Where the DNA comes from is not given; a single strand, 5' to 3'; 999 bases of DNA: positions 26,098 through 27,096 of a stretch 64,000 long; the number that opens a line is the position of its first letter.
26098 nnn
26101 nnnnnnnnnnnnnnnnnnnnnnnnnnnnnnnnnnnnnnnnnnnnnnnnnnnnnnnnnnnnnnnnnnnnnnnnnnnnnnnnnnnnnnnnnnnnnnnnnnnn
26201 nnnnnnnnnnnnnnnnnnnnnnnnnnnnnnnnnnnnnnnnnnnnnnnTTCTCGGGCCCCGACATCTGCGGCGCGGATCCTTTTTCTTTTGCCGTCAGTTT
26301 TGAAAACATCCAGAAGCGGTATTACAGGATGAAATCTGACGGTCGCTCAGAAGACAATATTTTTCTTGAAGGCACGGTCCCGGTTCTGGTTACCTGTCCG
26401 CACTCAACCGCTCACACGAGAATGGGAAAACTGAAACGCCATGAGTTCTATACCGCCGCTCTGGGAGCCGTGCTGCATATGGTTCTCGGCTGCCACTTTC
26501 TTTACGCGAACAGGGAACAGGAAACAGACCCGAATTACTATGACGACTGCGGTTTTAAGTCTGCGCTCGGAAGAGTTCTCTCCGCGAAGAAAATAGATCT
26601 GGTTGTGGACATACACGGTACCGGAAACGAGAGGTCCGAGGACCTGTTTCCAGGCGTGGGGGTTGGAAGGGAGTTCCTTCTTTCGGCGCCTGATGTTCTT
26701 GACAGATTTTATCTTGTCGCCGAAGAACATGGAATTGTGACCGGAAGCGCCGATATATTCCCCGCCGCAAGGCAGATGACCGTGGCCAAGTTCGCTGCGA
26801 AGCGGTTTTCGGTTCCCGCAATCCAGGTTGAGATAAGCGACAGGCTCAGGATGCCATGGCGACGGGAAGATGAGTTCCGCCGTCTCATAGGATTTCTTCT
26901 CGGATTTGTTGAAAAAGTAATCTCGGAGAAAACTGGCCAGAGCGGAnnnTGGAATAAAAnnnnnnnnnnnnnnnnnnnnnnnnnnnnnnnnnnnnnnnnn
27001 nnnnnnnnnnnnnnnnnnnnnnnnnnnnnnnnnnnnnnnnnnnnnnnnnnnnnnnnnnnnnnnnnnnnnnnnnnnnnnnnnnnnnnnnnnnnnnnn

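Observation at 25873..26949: Unusual fusion: gamma-glutamyl cyclotransferase-like domain plus N-formylglutamate-amidohydrolase-like domain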

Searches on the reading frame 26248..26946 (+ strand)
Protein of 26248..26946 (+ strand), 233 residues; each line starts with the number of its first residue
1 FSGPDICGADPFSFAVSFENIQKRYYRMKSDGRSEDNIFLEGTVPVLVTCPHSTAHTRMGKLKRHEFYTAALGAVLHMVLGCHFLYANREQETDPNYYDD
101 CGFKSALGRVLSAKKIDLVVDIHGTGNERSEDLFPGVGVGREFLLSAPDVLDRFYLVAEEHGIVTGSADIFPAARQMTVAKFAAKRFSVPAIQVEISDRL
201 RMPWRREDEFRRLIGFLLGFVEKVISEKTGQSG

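Call 26: search_protein_families(library=pfam, alignment_id=A3, max_evalue=10)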
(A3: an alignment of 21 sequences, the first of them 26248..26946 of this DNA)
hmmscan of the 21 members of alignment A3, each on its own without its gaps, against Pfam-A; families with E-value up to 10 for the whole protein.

A. member 1, window:26248-26946:+ (233 aa): 0 families

B. families by the number of members that match (of 21 scanned): 5 families
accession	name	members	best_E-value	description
PF05013.17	FGase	6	0.0074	N-formylglutamate amidohydrolase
PF22744.3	Toast-rack_PspC-Cterm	1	0.086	ToastRack found in some PspC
PF02745.20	MCR_alpha_N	1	0.14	Methyl-coenzyme M reductase alpha subunit, N-terminal domain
PF20399.4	PH_20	1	0.16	PH domain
PF06872.16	EspG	1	0.2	EspG protein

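Call 33: search_protein_representatives(alignment_id=A3)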
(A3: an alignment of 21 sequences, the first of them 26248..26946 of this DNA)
Query: 21 sequences, 229 profile positions. Proteins with E-value up to 0.001 (for the whole library): 1469; up to 1e-10: 1004; up to 1e-30: 213. The best 150 are listed.
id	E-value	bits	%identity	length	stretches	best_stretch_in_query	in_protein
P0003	8.3e-99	345.8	-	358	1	4-228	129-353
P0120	1.4e-96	338.5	-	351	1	1-225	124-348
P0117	1.5e-87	309.0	-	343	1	2-226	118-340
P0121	1.4e-86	305.8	-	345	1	3-227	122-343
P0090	4.0e-85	301.0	-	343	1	2-224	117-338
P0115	1.0e-84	299.7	-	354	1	1-225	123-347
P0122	1.5e-79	282.8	-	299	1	1-223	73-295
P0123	4.0e-79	281.4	-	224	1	7-220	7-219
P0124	3.5e-77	275.1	-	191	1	39-225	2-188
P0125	1.0e-72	260.4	-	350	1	3-225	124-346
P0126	6.4e-66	238.2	-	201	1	31-225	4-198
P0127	1.1e-53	198.1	-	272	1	2-155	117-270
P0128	6.4e-50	185.9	-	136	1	93-224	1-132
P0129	2.1e-48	180.9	-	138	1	89-223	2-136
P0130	7.6e-47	175.8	-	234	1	15-218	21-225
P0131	4.1e-46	173.4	-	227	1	30-225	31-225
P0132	2.1e-45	171.1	-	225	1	16-226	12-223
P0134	5.7e-44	166.4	-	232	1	14-226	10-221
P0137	3.3e-42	160.6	-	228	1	10-222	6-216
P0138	3.7e-42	160.5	-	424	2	32-222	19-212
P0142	2.8e-41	157.6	-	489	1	34-222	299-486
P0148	2.4e-40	154.5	-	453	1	9-226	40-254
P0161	1.3e-38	148.8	-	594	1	19-225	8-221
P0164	2.2e-38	148.1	-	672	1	20-224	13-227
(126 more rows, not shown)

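Call 35: search_protein_families(library=pfam, alignment_id=A4, max_evalue=0.001)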
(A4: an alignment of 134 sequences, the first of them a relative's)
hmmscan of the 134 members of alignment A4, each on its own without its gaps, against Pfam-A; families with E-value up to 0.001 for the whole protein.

A. member 1, P0130 (234 aa): 1 family
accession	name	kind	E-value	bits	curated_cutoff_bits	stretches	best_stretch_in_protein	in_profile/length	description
PF05013.17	FGase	-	0.0002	22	28.9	0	112-206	120-216/219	N-formylglutamate amidohydrolase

B. families by the number of members that match (of 134 scanned): 9 families
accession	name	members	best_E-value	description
PF05013.17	FGase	66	4.2e-12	N-formylglutamate amidohydrolase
PF00395.25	SLH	7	1.3e-43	S-layer homology domain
PF02359.24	CDC48_N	7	2.1e-06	Cell division protein 48 (CDC48), N-terminal domain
PF04122.17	CW_binding_2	1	2.7e-57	Cell wall binding domain 2 (CWB2)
PF07833.16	Cu_amine_oxidN1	1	5.5e-35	Copper amine oxidase N-terminal domain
PF08239.17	SH3_3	1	3e-12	Bacterial SH3 domain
PF01568.27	Molydop_binding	1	0.00014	Molydopterin dinucleotide binding domain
PF00704.34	Glyco_hydro_18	1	0.00022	Glycosyl hydrolases family 18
PF05908.16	Gamma_PGA_hydro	1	0.00045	Poly-gamma-glutamate hydrolase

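Call 36: search_solved_structures(query=A4, max_evalue=10, show_alignments=4)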
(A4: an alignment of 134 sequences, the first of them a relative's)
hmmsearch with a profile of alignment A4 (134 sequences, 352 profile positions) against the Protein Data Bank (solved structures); distinct sequences matched with E-value up to 10: 14.
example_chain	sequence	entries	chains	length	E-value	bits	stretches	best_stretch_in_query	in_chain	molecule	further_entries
9hth_A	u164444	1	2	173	0.064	15.4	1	51-84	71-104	DNA-directed DNA polymerase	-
3a9l_A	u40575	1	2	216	0.11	14.7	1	168-225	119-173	Poly-gamma-glutamate hydrolase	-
1eqp_A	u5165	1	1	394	0.28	13.3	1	114-184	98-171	EXO-B-(1,3)-GLUCANASE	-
1cz1_A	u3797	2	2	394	0.28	13.3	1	114-184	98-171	PROTEIN (EXO-B-(1,3)-GLUCANASE) | EXO-(B)-(1,3)-GLUCANASE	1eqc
3n9k_A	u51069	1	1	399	0.28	13.3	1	114-184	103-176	Glucan 1,3-beta-glucosidase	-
4m80_A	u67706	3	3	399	0.28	13.3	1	114-184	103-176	EXO-1,3-BETA-GLUCANASE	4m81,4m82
2pc8_A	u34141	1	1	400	0.29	13.3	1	114-184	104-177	Hypothetical protein XOG1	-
2pf0_A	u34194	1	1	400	0.29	13.3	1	114-184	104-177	Hypothetical protein XOG1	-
2pbo_A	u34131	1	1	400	0.29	13.3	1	114-184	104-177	Hypothetical protein XOG1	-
2pb1_A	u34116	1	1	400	0.29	13.3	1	114-184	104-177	Hypothetical protein XOG1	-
3o6a_A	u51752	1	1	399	0.31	13.2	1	114-184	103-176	Glucan 1,3-beta-glucosidase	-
6igv_A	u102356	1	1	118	0.72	12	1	212-287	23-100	Kinesin-1 heavy chain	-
6ign_A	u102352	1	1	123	0.87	11.7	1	212-288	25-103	Kinesin-1 heavy chain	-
9i44_A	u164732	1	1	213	1.9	10.6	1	136-186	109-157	Nucleoprotein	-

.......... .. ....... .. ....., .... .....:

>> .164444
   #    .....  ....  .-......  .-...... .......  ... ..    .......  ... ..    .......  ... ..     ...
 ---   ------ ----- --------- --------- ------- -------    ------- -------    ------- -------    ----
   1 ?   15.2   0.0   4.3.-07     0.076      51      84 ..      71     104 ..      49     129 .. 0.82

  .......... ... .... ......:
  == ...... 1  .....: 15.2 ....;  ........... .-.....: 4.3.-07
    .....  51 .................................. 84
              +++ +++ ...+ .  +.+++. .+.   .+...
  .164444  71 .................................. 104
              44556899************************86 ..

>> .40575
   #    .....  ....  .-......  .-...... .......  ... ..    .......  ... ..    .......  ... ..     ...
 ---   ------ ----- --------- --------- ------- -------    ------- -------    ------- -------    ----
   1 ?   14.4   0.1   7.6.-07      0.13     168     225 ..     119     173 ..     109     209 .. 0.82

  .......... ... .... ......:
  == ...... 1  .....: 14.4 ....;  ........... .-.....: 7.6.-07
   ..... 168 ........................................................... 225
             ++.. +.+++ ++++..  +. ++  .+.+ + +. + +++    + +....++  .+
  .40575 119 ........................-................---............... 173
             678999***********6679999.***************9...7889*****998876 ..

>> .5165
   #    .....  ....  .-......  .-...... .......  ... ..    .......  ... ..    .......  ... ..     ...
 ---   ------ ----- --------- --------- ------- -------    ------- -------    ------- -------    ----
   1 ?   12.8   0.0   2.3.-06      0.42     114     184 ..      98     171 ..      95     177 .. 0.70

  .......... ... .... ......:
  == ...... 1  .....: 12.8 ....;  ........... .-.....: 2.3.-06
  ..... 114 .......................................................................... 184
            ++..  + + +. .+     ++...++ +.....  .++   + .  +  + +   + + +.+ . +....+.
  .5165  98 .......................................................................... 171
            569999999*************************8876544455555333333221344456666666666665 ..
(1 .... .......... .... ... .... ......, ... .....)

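Call 37: list_cluster_members(proteins=[P0130, P0131, P0132, P0134, P0137, P0138, P0142, P0148, P0161, P0164])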
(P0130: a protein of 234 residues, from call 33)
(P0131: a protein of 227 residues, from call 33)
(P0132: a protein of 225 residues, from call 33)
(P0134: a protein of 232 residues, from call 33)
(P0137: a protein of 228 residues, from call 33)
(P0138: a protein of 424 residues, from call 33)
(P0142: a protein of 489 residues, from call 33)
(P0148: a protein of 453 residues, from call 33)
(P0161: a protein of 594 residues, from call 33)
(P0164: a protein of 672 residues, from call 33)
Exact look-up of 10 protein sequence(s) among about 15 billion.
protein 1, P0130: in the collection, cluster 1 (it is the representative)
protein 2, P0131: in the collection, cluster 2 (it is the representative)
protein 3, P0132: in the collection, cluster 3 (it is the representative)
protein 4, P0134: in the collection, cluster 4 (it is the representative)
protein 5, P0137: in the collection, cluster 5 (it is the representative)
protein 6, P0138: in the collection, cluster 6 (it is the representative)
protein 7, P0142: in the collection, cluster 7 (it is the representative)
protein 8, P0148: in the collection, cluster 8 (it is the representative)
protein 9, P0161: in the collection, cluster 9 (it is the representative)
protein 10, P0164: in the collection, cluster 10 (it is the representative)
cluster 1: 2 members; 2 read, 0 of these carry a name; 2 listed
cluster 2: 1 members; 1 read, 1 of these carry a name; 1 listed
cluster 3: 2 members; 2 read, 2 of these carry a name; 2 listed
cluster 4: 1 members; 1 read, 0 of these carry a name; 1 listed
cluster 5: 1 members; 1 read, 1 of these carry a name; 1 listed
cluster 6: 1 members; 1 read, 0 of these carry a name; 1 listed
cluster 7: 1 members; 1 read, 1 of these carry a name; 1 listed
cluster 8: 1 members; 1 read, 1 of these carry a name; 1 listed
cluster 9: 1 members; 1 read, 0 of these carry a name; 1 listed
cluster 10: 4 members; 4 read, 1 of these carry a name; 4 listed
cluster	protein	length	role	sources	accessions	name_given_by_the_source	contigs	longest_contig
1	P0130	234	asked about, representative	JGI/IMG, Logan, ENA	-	-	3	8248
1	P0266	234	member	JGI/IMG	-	-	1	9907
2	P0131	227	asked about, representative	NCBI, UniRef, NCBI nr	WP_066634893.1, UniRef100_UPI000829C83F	hypothetical protein [Desulfolucanica intricata] | hypothetical protein n=1 Tax=Desulfolucanica intricata TaxID=1285191 RepID=UPI000829C83F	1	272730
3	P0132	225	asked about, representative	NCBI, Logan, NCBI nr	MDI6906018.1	MAG: hypothetical protein QMC81_00845 [Thermoanaerobacterales bacterium] | hypothetical protein [Thermoanaerobacterales bacterium]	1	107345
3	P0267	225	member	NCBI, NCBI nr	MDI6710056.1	MAG: hypothetical protein QME76_05125 [Bacillota bacterium] | hypothetical protein [Bacillota bacterium]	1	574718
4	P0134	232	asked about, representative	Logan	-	-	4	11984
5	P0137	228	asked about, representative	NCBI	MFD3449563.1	hypothetical protein ACFDTO_33840 [Microbacteriaceae bacterium 4G12]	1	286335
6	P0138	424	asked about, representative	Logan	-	-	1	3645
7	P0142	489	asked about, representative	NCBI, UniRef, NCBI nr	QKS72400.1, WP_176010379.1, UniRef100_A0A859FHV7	S-layer homology domain-containing protein [Paenalkalicoccus suaedae] | S-layer homology domain-containing protein n=1 Tax=Paenalkalicoccus suaedae TaxID=2592382 ...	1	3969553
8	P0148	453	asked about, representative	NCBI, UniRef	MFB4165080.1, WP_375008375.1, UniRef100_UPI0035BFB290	S-layer homology domain-containing protein [Alteribacillus sp. JSM 102045] | S-layer homology domain-containing protein n=1 Tax=Alteribacillus sp. JSM 102045 ...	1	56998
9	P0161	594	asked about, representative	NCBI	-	-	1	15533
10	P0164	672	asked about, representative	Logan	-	-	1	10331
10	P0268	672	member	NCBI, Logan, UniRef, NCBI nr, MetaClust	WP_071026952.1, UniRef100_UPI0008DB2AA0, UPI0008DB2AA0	hypothetical protein [Peptoniphilus raoultii] | hypothetical protein n=1 Tax=Peptoniphilus raoultii TaxID=1776387 RepID=UPI0008DB2AA0 | status=active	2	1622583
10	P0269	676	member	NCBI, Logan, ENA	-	-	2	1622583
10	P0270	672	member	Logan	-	-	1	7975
